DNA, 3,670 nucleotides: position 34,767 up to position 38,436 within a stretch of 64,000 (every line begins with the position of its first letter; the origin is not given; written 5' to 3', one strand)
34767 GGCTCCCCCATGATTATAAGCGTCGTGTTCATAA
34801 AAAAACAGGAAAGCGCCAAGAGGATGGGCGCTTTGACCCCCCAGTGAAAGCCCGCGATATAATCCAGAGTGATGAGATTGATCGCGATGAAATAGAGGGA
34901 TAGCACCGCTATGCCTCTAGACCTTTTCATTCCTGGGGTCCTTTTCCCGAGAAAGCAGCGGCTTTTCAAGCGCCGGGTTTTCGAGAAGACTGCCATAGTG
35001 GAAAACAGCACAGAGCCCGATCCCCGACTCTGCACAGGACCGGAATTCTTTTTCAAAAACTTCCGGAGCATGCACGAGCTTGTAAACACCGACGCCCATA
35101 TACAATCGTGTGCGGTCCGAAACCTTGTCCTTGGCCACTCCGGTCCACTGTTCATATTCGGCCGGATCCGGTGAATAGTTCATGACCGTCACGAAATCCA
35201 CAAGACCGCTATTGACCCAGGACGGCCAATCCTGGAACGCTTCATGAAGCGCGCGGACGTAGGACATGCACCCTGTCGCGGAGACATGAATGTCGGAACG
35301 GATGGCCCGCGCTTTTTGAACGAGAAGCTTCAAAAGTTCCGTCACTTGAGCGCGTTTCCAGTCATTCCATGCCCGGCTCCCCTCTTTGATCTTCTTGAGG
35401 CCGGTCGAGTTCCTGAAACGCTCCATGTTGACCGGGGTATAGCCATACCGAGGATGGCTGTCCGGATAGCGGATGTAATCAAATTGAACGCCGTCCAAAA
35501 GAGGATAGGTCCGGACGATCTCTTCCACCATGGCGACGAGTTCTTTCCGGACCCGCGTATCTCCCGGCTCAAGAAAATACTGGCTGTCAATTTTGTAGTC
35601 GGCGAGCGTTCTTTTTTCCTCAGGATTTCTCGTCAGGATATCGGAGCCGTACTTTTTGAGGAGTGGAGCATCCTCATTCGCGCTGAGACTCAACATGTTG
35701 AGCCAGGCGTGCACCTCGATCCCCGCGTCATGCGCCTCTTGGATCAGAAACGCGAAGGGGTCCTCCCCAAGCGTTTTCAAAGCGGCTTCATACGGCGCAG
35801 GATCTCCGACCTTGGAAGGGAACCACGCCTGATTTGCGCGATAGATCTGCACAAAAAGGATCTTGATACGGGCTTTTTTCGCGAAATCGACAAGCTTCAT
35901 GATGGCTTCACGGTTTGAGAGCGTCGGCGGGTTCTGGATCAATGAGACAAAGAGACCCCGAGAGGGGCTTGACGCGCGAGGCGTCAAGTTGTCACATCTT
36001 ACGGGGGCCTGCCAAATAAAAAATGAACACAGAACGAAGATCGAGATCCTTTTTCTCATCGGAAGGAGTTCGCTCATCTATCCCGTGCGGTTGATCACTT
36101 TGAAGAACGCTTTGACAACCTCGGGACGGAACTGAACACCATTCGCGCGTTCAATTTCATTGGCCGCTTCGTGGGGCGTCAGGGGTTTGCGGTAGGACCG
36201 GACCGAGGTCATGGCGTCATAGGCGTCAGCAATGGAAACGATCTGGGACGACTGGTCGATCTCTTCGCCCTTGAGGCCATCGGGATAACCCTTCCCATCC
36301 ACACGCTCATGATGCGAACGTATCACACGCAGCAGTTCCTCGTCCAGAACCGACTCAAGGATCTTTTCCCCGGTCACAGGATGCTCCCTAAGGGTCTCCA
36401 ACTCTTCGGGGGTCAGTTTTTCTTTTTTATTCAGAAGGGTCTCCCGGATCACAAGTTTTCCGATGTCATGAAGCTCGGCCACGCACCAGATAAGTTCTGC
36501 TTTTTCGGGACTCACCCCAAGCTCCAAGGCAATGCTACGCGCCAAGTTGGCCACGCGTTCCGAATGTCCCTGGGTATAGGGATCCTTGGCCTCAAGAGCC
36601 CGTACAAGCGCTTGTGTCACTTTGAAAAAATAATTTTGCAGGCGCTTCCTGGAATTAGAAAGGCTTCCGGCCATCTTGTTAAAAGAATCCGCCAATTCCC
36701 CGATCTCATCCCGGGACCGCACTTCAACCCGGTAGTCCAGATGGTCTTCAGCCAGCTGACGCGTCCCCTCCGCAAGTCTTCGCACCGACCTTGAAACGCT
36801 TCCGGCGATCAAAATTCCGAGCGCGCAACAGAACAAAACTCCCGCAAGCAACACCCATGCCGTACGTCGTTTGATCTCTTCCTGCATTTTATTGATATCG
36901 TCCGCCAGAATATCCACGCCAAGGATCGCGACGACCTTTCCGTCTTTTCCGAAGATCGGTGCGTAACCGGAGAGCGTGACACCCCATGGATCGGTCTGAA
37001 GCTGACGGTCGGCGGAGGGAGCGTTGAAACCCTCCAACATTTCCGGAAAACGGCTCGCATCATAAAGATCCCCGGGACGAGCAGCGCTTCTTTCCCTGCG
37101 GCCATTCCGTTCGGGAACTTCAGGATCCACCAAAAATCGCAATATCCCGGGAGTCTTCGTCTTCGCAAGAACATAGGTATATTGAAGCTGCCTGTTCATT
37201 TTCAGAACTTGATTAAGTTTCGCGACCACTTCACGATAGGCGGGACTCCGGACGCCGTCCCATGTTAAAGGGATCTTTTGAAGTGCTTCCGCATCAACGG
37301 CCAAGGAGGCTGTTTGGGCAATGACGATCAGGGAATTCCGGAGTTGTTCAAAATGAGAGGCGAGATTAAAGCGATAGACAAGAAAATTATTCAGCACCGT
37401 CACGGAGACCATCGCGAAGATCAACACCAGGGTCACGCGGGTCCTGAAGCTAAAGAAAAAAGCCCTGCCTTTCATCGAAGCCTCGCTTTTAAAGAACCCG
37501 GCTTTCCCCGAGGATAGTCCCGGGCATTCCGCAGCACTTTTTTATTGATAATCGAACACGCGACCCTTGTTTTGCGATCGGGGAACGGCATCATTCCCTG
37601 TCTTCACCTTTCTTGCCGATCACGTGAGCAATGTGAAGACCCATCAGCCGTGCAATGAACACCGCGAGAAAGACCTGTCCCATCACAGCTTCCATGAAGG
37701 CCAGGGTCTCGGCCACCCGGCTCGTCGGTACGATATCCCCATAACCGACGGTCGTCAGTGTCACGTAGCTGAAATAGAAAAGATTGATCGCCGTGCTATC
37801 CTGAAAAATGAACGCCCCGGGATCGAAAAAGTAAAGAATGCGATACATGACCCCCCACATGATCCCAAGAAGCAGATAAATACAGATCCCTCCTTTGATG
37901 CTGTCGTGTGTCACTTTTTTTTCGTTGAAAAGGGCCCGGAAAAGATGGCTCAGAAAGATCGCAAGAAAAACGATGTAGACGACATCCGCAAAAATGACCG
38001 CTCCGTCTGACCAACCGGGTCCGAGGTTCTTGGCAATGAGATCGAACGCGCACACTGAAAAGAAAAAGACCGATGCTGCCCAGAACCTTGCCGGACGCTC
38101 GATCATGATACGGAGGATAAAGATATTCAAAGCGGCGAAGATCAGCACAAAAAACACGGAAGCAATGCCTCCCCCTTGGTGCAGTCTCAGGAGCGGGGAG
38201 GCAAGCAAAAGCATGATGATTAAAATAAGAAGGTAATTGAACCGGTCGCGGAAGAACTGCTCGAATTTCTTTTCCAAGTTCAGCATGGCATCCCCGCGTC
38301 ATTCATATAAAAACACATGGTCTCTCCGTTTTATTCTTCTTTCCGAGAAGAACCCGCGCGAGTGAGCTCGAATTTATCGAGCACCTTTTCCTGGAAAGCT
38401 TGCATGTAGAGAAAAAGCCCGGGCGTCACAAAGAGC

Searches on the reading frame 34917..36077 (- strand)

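Call 63: search_protein_families(library=pfam, proteins=[window:34917-36077:-], max_evalue=0.00001)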
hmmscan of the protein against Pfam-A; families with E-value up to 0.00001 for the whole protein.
window:34917-36077:- (386 aa): 1 family
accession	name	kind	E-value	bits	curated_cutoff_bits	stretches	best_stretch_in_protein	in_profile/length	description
PF02638.21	GHL10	-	4e-36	125.2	27.9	1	55-345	21-309/311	Glycosyl hydrolase-like 10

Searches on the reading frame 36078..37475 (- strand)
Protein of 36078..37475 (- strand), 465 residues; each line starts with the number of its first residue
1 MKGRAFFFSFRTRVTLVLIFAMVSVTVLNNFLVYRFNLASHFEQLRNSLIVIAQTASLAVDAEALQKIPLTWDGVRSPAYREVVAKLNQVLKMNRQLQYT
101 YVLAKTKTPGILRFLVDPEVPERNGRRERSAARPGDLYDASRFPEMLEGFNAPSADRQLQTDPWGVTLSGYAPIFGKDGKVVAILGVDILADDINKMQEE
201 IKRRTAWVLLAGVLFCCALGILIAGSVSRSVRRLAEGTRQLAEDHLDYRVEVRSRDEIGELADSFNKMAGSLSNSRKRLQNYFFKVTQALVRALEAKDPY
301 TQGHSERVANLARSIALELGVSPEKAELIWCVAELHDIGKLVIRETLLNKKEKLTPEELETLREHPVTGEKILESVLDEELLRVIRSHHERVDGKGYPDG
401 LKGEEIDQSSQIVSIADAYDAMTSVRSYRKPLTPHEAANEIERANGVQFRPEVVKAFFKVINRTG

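Call 63: search_protein_families(library=pfam, proteins=[window:36078-37475:-], max_evalue=0.00001)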
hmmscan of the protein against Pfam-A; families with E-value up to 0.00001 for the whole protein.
window:36078-37475:- (465 aa): 3 families
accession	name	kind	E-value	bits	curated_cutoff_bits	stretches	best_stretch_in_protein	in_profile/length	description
PF13487.12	HD_5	-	2.8e-32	112.3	27.2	1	289-452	2-169/170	HD domain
PF01966.28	HD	-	1.6e-22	80.4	22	1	303-422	3-116/116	HD domain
PF00672.30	HAMP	-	2e-16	60.5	25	1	222-273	1-52/53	HAMP domain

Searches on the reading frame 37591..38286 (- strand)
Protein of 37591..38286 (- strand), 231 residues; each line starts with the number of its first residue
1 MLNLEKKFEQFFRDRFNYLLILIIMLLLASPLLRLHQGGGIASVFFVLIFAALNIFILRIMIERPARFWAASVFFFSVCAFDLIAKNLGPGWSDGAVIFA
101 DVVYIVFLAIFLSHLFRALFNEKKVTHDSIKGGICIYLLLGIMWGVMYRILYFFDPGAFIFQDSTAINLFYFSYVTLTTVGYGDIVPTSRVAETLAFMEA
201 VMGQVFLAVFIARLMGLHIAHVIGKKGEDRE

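Call 63: search_protein_families(library=pfam, proteins=[window:37591-38286:-], max_evalue=0.00001)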
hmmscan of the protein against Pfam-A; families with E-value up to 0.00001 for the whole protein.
window:37591-38286:- (231 aa): 1 family
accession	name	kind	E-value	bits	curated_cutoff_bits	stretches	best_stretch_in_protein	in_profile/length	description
PF07885.22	Ion_trans_2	-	1.3e-11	44.6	22.5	1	139-215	4-74/79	Ion channel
